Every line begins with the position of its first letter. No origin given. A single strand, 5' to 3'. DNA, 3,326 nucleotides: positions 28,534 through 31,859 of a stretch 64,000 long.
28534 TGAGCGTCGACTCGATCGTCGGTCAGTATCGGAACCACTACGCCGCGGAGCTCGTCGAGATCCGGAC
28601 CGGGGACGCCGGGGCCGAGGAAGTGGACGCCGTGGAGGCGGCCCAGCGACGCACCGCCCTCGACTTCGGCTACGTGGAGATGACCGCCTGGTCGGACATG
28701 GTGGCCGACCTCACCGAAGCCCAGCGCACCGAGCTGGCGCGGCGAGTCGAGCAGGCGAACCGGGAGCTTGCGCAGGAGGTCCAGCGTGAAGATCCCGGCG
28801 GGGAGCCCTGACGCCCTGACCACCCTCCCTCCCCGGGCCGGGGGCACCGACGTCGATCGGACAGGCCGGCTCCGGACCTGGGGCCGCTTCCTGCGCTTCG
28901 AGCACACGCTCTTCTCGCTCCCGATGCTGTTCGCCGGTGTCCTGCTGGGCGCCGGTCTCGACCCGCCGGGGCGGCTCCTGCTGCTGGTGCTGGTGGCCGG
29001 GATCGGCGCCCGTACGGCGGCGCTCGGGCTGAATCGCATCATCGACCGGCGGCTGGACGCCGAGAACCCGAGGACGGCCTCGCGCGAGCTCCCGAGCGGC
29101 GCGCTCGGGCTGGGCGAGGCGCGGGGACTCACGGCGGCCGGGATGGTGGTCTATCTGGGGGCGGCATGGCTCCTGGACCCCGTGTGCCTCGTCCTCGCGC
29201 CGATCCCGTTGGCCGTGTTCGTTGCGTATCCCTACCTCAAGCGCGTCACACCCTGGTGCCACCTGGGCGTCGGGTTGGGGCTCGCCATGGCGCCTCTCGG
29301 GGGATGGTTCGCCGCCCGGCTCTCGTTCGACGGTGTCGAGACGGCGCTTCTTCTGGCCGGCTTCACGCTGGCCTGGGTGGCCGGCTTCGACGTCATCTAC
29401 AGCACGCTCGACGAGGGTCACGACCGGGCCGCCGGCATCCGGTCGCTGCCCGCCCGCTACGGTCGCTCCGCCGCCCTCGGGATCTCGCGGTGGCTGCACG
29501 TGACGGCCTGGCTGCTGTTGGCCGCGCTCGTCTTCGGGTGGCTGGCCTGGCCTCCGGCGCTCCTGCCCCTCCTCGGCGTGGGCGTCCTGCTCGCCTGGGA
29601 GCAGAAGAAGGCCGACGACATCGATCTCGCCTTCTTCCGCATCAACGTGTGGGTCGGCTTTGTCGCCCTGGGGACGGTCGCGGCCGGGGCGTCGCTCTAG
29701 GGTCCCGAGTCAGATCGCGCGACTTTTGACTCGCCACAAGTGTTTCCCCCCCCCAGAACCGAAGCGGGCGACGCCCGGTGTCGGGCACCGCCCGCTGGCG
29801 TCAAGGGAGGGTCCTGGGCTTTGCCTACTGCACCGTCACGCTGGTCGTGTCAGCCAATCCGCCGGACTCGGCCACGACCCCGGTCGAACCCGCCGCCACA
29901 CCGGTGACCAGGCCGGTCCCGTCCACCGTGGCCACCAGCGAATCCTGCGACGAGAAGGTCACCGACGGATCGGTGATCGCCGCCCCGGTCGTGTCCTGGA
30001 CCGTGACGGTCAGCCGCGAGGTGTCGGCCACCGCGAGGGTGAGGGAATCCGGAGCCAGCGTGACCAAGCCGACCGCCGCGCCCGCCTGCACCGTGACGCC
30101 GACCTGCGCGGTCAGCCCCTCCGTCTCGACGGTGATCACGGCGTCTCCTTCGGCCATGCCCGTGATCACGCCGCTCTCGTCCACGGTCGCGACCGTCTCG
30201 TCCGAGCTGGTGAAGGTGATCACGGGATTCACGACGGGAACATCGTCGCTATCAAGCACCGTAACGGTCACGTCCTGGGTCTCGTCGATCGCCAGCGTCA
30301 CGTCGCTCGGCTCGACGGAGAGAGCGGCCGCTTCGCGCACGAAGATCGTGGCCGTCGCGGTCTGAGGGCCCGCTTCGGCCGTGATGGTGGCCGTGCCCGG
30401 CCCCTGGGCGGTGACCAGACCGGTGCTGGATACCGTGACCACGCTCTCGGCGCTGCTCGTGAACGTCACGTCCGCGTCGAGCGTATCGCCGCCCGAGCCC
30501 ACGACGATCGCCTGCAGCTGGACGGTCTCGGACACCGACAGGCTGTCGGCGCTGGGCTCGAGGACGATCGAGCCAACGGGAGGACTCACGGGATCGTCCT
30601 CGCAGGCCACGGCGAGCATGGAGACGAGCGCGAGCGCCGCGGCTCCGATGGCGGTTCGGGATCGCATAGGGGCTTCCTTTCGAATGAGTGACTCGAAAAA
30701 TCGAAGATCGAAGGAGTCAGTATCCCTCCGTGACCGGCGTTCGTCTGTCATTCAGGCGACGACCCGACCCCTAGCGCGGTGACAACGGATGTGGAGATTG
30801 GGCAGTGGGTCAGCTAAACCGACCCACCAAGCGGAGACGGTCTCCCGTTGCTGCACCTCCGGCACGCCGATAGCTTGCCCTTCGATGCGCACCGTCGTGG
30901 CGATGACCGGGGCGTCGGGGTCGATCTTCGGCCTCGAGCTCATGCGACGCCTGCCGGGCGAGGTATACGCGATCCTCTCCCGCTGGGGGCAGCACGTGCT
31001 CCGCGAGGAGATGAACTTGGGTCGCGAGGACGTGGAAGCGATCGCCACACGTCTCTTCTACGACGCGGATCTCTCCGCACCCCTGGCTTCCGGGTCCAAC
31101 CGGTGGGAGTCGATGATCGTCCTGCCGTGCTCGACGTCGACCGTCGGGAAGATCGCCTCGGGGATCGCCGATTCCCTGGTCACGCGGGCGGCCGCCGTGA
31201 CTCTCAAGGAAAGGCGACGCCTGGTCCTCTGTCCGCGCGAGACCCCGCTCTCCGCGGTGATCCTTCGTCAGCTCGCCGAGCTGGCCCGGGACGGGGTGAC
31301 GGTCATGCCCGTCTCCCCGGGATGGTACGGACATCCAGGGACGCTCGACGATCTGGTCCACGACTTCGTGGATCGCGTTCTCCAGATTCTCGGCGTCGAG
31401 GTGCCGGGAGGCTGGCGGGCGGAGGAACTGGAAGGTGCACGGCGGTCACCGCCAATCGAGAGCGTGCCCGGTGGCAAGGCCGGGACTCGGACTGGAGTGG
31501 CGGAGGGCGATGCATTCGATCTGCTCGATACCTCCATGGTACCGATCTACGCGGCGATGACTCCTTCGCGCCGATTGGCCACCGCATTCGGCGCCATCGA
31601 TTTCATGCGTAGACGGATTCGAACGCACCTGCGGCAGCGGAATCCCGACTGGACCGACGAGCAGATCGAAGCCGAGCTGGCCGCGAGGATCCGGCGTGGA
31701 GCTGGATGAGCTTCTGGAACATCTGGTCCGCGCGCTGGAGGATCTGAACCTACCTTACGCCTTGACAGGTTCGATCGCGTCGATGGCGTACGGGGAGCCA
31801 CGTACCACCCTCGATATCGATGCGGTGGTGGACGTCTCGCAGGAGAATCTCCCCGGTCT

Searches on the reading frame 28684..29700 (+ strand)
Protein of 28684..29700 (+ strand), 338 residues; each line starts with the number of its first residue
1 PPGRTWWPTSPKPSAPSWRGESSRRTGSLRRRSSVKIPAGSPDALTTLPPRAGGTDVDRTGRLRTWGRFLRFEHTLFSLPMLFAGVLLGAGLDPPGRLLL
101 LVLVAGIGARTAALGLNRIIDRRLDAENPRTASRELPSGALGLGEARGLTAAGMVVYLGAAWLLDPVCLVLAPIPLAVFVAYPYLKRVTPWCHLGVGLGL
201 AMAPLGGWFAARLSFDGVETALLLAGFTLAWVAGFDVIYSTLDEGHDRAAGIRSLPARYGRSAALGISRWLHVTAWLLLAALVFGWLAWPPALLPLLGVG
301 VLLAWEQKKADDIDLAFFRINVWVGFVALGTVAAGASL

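Call 30: search_protein_families(library=pfam, proteins=[window:28684-29700:+], max_evalue=0.0001)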
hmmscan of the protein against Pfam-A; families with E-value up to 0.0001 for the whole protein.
window:28684-29700:+ (338 aa): 1 family
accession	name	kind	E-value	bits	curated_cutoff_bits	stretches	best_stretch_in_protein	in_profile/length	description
PF01040.23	UbiA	-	8e-45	153.5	34.2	1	79-312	2-234/250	UbiA prenyltransferase family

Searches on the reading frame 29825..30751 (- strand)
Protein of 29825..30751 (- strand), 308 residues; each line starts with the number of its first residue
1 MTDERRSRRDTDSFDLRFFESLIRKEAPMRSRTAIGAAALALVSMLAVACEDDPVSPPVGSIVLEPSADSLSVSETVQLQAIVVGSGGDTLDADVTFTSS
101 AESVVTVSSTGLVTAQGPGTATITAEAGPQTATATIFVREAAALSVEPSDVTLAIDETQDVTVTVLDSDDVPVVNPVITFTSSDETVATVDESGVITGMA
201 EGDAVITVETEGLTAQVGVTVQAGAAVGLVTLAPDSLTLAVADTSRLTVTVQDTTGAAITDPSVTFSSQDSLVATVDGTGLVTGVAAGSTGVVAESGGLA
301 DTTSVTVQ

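Call 30: search_protein_families(library=pfam, proteins=[window:29825-30751:-], max_evalue=0.0001)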
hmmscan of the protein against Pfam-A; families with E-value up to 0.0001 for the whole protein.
window:29825-30751:- (308 aa): 2 families
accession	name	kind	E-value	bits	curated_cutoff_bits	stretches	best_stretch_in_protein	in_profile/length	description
PF02368.24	Big_2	-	1.1e-28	99.4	22.8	3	59-134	2-75/79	Bacterial Ig-like domain (group 2)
PF22359.2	Big-like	-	7.8e-11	42.5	27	1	94-138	2-46/48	Bacterial Ig-like domain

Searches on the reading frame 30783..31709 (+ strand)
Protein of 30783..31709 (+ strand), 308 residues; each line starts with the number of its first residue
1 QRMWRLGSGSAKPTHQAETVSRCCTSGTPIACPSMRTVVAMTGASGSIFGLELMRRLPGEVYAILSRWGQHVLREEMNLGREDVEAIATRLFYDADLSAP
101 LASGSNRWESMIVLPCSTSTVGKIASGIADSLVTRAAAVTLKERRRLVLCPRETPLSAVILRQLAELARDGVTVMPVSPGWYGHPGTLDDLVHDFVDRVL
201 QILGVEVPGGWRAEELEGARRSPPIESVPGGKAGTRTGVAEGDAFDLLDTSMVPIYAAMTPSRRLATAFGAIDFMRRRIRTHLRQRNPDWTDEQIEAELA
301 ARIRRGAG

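Call 30: search_protein_families(library=pfam, proteins=[window:30783-31709:+], max_evalue=0.0001)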
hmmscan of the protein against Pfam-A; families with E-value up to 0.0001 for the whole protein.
window:30783-31709:+ (308 aa): 2 families
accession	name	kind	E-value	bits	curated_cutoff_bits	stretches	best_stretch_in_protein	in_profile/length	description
PF02441.25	Flavoprotein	-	7.3e-37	126.9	22.7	1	35-201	1-160/162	Flavoprotein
PF18993.5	Rv0078B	-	2e-07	31.4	27.1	1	259-304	3-48/63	Rv0078B-related antitoxin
